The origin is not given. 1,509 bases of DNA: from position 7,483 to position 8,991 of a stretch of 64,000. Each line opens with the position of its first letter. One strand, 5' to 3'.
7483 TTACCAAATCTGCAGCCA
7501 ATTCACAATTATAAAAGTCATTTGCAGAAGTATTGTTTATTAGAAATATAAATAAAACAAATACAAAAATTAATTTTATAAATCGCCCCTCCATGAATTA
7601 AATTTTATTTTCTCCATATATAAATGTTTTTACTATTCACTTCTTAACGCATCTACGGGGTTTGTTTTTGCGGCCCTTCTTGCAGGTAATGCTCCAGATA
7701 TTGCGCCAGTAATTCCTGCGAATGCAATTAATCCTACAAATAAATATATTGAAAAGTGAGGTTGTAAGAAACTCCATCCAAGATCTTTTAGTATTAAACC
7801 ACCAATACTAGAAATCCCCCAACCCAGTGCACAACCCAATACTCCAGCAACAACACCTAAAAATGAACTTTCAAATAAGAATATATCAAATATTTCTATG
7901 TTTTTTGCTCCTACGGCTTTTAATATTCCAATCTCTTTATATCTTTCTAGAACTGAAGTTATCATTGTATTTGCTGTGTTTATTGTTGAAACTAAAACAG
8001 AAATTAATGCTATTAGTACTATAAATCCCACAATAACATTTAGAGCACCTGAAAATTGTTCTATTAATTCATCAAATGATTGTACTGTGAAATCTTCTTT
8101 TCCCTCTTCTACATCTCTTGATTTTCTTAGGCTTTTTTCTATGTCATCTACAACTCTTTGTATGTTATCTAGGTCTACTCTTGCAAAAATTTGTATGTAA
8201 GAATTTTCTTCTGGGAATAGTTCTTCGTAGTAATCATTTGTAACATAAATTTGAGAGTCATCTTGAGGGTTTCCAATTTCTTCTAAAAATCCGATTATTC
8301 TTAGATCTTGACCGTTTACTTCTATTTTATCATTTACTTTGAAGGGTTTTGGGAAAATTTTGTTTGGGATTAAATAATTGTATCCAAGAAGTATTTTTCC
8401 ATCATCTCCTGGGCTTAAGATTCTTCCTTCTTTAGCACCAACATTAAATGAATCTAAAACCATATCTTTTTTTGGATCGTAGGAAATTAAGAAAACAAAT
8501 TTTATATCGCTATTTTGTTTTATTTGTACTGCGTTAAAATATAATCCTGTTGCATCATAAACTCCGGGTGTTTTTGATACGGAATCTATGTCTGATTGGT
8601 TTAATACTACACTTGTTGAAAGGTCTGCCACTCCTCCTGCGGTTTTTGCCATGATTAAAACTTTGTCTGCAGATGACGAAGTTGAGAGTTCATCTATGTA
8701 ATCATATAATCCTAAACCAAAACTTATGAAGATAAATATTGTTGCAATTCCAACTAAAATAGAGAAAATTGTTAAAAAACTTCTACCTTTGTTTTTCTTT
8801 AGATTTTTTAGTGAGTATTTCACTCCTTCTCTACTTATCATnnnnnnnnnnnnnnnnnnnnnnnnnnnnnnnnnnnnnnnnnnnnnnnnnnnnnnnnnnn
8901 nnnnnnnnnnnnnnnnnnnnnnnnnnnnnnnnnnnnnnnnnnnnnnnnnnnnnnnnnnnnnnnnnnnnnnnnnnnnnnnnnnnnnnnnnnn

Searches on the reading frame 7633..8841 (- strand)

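Call 19: search_protein_families(library=pfam, proteins=[window:7633-8841:-], max_evalue=0.01)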
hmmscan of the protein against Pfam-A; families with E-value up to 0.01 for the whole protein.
window:7633-8841:- (402 aa): 2 families
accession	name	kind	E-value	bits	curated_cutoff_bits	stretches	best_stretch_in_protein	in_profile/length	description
PF02687.27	FtsX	-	2.5e-19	70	25.5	1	276-395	2-120/120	FtsX-like permease C-terminal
PF12704.14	MacB_PCD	-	4.6e-15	56.9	27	1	21-235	1-205/207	MacB-like periplasmic core domain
